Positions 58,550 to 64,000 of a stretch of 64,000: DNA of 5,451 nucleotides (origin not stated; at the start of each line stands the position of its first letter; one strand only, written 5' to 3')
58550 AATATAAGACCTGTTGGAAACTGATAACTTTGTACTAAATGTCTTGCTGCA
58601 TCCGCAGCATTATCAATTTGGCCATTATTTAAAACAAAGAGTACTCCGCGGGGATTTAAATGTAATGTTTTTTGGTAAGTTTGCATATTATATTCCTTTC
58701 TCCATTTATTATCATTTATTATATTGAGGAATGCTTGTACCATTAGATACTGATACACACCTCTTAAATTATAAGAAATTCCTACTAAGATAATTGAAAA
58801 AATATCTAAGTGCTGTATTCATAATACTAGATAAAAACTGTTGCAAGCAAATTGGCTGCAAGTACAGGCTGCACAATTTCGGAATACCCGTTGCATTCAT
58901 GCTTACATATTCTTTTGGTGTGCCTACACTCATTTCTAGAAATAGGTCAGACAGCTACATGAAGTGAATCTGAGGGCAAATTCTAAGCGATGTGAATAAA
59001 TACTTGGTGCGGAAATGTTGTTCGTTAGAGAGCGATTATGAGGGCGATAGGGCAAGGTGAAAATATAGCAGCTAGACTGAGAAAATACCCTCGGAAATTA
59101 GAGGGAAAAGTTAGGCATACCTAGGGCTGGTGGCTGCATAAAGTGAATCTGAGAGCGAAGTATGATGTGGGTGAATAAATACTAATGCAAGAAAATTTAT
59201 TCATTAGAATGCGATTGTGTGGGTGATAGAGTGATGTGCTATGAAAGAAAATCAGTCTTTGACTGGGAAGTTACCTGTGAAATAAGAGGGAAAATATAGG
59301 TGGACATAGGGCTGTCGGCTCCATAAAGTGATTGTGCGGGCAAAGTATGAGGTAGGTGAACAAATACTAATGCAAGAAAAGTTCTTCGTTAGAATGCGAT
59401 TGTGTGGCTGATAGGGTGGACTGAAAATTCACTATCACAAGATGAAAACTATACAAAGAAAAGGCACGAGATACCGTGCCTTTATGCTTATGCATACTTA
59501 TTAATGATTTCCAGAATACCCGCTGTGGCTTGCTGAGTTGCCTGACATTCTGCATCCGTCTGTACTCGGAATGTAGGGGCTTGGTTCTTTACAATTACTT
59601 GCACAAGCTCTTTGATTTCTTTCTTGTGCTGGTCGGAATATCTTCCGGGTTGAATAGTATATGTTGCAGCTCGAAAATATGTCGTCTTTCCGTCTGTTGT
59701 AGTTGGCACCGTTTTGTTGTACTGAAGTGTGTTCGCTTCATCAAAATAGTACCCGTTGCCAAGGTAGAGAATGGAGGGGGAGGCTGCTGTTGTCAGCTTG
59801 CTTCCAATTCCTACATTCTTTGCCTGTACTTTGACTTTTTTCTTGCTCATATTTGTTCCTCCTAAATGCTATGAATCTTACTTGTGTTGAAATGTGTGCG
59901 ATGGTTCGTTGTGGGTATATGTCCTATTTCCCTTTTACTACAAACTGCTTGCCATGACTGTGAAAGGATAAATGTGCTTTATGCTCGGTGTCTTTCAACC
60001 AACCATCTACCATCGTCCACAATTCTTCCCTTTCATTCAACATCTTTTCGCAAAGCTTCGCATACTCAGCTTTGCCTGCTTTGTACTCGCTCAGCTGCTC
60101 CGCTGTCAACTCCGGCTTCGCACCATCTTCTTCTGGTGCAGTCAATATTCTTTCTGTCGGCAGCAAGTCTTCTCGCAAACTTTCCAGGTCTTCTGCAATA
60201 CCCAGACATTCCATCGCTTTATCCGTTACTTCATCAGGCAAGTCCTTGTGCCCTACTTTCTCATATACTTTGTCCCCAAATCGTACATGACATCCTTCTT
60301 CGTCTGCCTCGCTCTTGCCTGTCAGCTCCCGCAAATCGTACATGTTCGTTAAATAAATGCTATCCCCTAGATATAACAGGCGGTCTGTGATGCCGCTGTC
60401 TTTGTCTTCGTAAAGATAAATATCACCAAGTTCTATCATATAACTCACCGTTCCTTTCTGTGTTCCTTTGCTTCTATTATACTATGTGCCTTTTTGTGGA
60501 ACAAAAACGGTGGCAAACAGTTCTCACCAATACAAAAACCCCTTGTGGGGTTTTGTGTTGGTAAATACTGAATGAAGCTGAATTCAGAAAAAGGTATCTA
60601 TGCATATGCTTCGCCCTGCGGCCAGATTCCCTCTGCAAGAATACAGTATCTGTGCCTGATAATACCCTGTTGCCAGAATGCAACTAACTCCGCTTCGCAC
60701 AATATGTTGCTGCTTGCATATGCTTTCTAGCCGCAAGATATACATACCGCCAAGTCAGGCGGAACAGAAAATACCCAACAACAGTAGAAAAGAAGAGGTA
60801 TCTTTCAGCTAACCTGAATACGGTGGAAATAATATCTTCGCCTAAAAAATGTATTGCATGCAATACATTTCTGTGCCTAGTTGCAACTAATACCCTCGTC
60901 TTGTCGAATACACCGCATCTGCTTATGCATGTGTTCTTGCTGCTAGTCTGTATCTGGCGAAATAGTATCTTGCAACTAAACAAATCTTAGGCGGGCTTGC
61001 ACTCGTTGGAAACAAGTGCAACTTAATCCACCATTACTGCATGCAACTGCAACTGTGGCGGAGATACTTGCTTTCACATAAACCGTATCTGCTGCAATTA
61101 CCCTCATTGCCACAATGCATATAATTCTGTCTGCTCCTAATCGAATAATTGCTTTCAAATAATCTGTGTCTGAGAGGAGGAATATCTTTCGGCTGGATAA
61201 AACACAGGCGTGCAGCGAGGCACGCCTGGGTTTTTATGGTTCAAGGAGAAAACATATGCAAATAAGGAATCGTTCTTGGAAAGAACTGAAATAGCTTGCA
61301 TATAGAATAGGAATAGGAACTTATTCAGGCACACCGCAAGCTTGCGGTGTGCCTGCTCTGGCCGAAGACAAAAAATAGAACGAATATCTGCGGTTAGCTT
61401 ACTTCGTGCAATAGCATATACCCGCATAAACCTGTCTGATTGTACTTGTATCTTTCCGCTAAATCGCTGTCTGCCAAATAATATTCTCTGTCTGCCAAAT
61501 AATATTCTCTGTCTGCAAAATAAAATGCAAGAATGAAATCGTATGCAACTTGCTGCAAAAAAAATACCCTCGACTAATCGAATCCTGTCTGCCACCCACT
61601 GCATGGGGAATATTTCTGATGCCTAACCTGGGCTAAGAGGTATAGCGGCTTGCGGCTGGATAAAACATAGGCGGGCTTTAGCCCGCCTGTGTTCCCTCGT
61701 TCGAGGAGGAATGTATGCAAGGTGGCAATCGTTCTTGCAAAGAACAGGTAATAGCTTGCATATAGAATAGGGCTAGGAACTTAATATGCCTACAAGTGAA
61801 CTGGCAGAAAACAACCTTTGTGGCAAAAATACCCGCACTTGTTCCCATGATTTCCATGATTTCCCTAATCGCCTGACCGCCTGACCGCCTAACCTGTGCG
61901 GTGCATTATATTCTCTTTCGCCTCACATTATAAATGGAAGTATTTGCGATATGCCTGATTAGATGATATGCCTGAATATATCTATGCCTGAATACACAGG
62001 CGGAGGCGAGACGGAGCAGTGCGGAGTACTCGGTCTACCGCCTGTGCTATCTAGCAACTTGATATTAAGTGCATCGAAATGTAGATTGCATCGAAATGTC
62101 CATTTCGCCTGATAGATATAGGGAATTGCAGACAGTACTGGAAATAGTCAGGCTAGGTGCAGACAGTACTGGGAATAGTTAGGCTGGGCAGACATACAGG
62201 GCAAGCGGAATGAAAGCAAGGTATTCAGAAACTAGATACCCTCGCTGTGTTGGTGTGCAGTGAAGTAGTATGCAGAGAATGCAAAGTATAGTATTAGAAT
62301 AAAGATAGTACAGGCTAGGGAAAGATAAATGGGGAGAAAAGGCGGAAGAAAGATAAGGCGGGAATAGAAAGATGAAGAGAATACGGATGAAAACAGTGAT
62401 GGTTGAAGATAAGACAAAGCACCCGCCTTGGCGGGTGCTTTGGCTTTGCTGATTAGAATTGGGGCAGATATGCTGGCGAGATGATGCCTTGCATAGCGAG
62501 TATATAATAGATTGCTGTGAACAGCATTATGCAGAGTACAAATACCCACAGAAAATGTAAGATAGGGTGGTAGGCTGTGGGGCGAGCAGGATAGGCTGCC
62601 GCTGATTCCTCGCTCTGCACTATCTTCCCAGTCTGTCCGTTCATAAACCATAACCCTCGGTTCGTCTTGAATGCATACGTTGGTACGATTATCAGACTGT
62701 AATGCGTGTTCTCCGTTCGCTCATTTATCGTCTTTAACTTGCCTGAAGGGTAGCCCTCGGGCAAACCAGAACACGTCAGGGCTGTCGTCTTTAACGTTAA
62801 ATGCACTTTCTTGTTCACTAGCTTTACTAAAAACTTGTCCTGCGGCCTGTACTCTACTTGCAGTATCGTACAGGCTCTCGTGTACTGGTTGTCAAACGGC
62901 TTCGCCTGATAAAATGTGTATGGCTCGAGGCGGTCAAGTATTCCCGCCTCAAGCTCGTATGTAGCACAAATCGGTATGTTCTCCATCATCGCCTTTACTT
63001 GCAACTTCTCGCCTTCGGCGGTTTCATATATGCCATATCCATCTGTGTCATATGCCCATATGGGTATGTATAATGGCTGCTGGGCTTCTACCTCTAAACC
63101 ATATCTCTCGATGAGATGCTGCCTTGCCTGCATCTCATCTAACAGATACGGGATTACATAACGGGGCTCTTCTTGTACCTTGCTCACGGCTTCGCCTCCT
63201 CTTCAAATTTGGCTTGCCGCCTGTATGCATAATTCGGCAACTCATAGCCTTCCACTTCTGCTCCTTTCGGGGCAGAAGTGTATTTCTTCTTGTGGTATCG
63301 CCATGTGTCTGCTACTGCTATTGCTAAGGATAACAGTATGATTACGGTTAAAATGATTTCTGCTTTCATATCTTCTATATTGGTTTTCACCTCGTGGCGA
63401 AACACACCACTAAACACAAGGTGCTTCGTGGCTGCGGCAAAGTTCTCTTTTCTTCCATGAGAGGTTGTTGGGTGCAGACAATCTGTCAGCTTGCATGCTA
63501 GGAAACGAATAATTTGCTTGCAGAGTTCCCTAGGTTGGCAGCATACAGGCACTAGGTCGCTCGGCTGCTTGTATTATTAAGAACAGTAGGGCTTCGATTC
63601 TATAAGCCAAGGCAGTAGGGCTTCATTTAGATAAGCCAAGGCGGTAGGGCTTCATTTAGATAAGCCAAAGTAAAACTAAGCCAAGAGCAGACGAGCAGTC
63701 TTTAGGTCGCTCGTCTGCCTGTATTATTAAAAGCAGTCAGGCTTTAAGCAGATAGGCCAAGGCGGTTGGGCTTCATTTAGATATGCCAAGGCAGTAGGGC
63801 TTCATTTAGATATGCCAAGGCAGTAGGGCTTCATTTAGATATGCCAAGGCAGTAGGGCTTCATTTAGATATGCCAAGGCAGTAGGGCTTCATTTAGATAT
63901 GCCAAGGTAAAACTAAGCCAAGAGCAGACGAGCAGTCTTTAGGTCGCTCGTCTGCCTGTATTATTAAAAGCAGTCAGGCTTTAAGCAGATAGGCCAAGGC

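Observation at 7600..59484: Family of composite intergenic hairpin elements whose stems covary between copies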

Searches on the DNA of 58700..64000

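Call 91: search_rna_families(source=window, start=58700, end=64000, threshold=evalue, max_evalue=1)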
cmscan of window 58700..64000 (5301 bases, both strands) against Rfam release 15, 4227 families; matches with E-value up to 1: 1.
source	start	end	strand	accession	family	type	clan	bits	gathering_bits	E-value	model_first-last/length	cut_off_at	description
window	59758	59836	+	RF03971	mir-3572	Gene; miRNA;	-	20.6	100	0.97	1-86/86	no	mir-3572 microRNA precursor family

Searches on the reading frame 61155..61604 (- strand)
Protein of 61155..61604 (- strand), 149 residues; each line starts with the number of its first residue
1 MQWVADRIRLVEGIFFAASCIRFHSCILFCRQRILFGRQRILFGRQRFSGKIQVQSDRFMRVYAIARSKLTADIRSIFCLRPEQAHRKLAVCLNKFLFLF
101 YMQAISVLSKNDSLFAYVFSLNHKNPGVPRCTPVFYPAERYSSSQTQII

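Call 67: find_encoding_contigs(protein=window:61155-61604:-, flank=10000, max_places=6)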
Protein window:61155-61604:- (149 aa): 6 contigs read that carry it; 1 place shown.
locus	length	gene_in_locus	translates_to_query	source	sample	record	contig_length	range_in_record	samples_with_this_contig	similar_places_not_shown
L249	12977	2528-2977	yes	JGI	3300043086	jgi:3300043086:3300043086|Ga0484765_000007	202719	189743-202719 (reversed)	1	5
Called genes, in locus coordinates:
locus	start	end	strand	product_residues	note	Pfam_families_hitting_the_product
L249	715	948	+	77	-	-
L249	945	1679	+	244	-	-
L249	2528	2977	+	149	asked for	-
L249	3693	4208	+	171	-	-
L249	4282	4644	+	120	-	-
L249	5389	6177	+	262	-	-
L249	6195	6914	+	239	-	-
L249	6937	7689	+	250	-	-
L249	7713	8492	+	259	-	-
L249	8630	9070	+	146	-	-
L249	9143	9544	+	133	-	-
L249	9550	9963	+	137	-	-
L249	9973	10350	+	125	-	-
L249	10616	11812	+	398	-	PF00145:DNA_methylase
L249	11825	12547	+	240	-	PF05315:ICEA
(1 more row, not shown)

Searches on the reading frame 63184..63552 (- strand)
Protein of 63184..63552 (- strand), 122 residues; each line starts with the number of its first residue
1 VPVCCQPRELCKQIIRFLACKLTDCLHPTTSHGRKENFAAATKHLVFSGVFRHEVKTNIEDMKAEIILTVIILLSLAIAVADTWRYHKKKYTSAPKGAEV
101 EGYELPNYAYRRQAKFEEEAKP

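Call 37: find_encoding_contigs(protein=window:63184-63552:-, flank=10000, max_places=3)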
Protein window:63184-63552:- (122 aa): 2 contigs read that carry it; 2 places shown.
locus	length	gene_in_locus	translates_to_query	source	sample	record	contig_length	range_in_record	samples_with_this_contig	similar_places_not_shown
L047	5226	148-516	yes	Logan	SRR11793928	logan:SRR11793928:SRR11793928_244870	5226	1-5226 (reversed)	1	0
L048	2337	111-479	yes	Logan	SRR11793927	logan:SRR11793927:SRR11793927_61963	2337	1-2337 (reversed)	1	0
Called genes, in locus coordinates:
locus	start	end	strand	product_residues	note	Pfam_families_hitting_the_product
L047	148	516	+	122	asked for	-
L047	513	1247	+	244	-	-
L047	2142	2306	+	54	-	-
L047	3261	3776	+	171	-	-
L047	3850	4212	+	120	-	-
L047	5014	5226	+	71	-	?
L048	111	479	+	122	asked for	-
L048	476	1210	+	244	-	-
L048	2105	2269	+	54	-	-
